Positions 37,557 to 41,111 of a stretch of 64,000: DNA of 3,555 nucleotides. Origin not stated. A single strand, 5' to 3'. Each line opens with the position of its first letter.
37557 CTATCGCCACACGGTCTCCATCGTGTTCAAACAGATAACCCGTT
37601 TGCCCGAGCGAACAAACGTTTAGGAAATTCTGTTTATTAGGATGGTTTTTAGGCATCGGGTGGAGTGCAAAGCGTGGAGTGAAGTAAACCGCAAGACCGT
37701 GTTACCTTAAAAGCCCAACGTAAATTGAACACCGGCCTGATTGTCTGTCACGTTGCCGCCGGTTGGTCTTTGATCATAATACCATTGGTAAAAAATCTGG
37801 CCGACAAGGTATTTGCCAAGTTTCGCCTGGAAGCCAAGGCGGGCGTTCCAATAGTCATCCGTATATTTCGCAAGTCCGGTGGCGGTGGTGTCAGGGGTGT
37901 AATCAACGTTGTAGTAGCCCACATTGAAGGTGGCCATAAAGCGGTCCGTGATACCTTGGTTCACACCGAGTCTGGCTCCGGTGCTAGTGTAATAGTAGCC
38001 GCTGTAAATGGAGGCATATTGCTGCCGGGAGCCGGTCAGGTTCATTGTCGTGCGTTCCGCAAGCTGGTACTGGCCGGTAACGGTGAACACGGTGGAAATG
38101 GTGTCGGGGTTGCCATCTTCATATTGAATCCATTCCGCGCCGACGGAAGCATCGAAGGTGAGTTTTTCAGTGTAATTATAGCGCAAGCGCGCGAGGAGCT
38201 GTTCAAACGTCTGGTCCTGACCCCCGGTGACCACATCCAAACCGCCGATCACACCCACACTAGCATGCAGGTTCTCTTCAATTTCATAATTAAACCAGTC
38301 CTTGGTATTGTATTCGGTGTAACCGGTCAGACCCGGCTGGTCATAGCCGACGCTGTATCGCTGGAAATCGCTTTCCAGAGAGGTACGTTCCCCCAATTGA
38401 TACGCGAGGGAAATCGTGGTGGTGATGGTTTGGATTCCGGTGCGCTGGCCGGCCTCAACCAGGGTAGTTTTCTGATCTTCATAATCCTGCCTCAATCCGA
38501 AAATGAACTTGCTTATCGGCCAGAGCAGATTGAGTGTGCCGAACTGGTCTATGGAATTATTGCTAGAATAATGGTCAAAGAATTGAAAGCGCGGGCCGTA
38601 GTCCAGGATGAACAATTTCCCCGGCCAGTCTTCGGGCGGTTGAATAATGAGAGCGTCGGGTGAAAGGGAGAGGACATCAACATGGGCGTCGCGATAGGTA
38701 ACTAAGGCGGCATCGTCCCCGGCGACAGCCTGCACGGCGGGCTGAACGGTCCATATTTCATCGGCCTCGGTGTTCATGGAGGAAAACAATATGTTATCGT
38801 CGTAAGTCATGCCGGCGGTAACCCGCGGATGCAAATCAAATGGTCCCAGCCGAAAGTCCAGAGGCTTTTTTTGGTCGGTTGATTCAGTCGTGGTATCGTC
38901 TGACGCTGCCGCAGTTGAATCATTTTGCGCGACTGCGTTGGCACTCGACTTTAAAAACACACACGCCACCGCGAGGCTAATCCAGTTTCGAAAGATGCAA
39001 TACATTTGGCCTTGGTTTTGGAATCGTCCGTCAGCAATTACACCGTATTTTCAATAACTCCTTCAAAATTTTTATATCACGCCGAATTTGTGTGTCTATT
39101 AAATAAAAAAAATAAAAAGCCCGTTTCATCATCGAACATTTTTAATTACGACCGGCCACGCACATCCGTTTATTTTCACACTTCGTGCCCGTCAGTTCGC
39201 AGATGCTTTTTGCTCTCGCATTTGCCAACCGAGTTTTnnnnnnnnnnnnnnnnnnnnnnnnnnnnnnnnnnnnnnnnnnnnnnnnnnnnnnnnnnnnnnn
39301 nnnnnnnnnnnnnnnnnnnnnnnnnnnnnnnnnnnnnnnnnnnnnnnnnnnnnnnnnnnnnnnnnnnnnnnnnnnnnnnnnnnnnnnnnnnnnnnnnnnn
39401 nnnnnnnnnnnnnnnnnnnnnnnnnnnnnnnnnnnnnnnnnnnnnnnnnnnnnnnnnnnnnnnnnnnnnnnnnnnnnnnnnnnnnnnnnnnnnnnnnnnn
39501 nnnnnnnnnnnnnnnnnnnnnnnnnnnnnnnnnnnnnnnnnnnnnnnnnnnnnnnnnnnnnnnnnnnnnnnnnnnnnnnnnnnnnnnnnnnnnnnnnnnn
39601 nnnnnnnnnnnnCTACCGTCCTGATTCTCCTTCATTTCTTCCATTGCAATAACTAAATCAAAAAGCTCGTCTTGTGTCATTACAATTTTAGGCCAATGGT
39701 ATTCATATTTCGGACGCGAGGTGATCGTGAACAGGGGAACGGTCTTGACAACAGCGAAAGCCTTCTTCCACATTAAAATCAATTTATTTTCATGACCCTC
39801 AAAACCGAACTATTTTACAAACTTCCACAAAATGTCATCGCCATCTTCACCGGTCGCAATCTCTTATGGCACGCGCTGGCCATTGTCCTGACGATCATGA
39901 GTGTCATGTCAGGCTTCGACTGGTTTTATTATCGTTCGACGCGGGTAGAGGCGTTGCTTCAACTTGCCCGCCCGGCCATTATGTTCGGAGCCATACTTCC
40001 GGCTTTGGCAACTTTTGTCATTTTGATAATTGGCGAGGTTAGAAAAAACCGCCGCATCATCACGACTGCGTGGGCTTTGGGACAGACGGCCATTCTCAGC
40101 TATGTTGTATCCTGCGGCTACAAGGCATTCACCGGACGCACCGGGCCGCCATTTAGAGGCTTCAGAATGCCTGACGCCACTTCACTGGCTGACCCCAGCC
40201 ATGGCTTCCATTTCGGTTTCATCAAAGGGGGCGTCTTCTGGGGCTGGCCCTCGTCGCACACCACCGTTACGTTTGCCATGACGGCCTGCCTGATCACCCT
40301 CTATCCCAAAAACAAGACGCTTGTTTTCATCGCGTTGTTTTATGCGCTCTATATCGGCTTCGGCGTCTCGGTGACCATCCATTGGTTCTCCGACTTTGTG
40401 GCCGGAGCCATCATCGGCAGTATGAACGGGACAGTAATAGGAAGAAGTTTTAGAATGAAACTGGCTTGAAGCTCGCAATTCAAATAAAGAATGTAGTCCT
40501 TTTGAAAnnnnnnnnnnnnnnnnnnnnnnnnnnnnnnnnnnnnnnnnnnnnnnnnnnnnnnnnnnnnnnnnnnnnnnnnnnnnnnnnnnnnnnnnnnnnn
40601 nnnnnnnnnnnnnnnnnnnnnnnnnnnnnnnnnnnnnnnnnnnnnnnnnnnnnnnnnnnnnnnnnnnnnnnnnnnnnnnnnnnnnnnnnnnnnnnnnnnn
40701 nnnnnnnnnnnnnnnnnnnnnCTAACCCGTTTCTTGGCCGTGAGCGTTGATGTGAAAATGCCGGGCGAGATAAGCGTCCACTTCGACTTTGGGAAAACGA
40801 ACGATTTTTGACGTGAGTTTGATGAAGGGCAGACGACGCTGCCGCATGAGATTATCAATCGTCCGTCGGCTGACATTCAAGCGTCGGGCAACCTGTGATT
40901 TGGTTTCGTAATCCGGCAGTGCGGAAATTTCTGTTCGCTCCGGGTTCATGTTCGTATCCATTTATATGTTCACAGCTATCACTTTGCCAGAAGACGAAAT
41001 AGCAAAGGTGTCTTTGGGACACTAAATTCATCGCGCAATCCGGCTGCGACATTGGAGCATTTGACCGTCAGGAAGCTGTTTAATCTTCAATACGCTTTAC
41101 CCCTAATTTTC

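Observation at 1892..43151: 41.2-kb integrative island at tRNA-Leu(CAA), bounded by a perfect 25-bp direct repeat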

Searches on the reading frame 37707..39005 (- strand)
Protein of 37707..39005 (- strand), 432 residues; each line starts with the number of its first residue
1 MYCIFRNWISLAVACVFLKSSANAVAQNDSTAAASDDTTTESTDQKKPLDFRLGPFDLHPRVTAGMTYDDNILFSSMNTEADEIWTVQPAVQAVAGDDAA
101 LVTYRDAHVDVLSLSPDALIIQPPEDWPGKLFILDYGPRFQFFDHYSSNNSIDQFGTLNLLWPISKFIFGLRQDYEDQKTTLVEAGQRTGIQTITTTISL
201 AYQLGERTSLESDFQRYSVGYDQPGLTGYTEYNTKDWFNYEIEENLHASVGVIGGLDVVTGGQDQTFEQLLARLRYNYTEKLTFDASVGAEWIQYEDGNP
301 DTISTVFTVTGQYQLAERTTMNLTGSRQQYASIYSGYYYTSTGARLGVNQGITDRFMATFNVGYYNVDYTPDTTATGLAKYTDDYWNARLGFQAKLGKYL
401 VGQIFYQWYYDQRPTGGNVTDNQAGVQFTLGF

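Call 11: search_protein_families(library=pfam, proteins=[window:37707-39005:-])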
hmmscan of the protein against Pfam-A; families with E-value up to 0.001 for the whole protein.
window:37707-39005:- (432 aa): 1 family
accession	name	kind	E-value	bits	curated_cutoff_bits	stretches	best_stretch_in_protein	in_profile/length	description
PF10082.15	BBP2_2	-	6e-05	22.5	23.7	0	51-93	8-49/378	Putative beta-barrel porin 2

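Call 59: search_protein_families(library=ncbifam, max_evalue=0.001, proteins=[window:37707-39005:-])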
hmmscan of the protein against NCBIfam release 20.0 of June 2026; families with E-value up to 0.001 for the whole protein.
window:37707-39005:- (432 aa): 1 family
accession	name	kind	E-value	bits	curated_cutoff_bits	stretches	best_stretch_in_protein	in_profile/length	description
TIGR03016.1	pepcterm_hypo_1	hypoth_equivalog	6.4e-09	35.3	90.85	1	310-428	352-473/477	TIGR03016 family PEP-CTERM system-associated outer membrane protein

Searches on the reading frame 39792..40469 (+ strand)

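Call 11: search_protein_families(library=pfam, proteins=[window:39792-40469:+])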
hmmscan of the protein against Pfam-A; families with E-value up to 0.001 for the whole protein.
window:39792-40469:+ (225 aa): 2 families
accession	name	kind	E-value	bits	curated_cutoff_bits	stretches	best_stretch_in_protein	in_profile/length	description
PF01569.27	PAP2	-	2.9e-12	46.9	27.2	1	93-216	2-121/130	PAP2 superfamily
PF14378.12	PAP2_3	-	0.0002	21.6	27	1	52-209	22-184/190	PAP2 superfamily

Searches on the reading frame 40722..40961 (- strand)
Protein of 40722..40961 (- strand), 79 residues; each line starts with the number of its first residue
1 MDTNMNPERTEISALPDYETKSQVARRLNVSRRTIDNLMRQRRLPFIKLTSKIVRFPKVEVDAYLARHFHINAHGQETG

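Call 23: search_protein_families(library=ncbifam, max_evalue=0.01, proteins=[window:40722-40961:-])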
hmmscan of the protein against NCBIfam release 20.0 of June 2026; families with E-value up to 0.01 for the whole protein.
window:40722-40961:- (79 aa): 2 families
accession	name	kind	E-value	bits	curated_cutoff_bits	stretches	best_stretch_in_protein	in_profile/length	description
TIGR01764.1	excise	domain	1e-09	38.6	28.8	1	22-66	5-48/49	excisionase family DNA-binding protein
NF047737.1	antiphage_MADS1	equivalog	0.00058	20.1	80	1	23-64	8-48/49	methylation-associated defense system helix-turn-helix domain-containing protein MAD1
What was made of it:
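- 40722..40961 (-): Excisionase / HTH_17 recombination directionality factor candidate (79 aa). TIGR01764 38.6 bits against a cutoff of 28.8 (call 23).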

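Call 81: search_protein_families(library=phrogs, max_evalue=0.001, proteins=[window:40722-40961:-])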
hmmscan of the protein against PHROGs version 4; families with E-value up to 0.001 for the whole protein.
window:40722-40961:- (79 aa): 7 families
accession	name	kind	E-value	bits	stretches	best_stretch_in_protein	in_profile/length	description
phrog_66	-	integration and excision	6.6e-10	40.2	1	7-73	82-148/412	excisionase and transcriptional regulator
phrog_668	-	DNA, RNA and nucleotide metabolism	5.3e-07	30.5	1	14-69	59-114/181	HTH DNA binding protein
phrog_17942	-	unknown function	1.1e-05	26.8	1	17-68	72-123/132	-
phrog_15534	-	DNA, RNA and nucleotide metabolism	3.6e-05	25.2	1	11-67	36-90/93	HTH DNA binding protein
phrog_4745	-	DNA, RNA and nucleotide metabolism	0.00013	22.8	1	11-71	24-90/107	DNA binding protein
phrog_57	-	head and packaging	0.00035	21.5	1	20-67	14-61/199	terminase small subunit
phrog_7676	-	unknown function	0.00099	20.3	0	19-40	18-39/86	-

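Call 82: search_protein_families(library=pfam, max_evalue=0.01, proteins=[window:40722-40961:-])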
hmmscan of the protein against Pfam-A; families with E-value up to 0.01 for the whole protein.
window:40722-40961:- (79 aa): 4 families
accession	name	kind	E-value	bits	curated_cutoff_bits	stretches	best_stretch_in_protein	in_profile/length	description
PF12728.13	HTH_17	-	9.4e-11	42.2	27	1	22-67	5-49/51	Helix-turn-helix domain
PF13384.12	HTH_23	-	0.0016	18.6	24.6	1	18-39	17-38/50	Homeodomain-like domain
PF02954.25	HTH_8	-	0.0055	16.9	22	1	21-37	21-37/42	Bacterial regulatory protein, Fis family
PF13560.12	HTH_31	-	0.0061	17.3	27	1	20-45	16-42/64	Helix-turn-helix domain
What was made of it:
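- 40722..40961 (-): PF12728 (call 82). phrog_66 (call 81).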
